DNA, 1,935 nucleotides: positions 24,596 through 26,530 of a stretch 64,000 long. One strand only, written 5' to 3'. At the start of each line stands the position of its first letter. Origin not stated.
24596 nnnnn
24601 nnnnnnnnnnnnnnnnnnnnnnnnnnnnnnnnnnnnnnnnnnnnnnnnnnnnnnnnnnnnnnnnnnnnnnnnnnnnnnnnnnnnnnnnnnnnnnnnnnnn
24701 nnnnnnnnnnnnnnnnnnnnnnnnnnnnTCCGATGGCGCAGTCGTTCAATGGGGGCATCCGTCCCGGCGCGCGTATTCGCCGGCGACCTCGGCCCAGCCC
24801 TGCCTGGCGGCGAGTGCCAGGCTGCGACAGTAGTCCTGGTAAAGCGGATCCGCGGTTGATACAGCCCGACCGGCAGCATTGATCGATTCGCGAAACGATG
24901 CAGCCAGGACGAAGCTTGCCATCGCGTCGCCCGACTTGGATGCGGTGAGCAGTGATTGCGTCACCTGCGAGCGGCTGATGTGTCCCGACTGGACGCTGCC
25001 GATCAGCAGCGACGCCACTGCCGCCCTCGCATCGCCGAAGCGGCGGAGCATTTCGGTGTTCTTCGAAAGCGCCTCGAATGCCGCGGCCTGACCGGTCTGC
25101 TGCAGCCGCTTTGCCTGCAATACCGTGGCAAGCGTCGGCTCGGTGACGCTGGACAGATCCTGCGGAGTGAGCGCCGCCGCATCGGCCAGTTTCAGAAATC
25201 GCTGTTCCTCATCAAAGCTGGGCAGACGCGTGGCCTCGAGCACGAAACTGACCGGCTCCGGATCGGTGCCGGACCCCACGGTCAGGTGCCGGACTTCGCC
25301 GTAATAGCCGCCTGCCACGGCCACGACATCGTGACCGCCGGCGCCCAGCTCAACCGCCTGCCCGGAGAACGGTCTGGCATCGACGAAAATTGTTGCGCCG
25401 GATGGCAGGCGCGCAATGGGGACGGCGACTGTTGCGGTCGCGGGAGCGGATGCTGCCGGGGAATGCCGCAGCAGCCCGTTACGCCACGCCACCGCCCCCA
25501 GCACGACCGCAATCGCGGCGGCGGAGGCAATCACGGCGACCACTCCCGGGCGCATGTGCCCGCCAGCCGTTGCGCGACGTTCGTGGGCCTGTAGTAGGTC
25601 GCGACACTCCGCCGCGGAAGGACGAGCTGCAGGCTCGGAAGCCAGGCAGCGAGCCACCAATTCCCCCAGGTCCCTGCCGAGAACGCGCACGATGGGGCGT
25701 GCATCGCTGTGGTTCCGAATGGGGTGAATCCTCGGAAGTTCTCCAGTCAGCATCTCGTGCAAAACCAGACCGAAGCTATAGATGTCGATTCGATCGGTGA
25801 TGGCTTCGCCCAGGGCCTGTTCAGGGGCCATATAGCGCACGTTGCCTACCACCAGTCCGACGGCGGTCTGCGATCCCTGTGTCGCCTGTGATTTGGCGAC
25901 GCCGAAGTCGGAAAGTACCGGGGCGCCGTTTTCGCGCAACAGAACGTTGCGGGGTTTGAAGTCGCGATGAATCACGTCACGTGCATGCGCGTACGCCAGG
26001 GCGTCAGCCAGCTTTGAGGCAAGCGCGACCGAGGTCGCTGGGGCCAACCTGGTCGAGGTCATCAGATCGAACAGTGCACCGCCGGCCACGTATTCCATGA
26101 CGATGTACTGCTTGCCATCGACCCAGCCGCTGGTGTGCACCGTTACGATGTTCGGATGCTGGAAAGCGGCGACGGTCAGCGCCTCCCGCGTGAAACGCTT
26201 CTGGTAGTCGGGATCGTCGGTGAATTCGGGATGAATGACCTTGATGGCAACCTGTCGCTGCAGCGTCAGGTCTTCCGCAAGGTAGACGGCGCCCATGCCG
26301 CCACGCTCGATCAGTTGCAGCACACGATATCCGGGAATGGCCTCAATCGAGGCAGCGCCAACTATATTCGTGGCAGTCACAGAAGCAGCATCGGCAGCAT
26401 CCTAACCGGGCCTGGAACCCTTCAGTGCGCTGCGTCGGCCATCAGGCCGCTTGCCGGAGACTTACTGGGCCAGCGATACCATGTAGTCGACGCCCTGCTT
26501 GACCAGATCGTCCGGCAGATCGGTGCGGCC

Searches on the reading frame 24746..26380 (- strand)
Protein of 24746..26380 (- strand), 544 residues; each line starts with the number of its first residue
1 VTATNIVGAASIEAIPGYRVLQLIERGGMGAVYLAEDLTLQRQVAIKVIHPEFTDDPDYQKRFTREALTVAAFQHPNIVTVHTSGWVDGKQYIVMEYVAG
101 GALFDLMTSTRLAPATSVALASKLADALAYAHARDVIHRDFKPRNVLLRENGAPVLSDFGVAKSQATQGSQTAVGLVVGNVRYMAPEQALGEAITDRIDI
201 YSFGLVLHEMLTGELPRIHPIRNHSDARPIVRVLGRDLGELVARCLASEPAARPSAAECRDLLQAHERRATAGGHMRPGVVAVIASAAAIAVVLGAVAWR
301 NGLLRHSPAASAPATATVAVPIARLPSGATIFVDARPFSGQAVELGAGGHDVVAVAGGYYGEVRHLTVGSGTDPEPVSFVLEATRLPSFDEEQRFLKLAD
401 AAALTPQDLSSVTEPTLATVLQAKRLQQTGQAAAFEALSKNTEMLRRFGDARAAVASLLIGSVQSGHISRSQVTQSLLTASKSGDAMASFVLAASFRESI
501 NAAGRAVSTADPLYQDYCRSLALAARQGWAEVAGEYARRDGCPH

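Call 23: search_protein_families(library=pfam, proteins=[window:24746-26380:-], max_evalue=0.001)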
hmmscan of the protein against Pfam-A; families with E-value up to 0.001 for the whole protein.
window:24746-26380:- (544 aa): 4 families
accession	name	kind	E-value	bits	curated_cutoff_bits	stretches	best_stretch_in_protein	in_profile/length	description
PF00069.31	Pkinase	-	4.4e-43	148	31.7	1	18-259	1-257/263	Protein kinase domain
PF07714.23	PK_Tyr_Ser-Thr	-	2.1e-35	122.7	23.1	1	22-261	5-256/258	Protein tyrosine and serine/threonine kinase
PF03109.22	ABC1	-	2.7e-06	27.1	22.9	1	70-168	127-220/244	ABC1 atypical kinase-like domain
PF01636.29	APH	-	1e-05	25.9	23.2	0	43-133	22-109/239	Phosphotransferase enzyme family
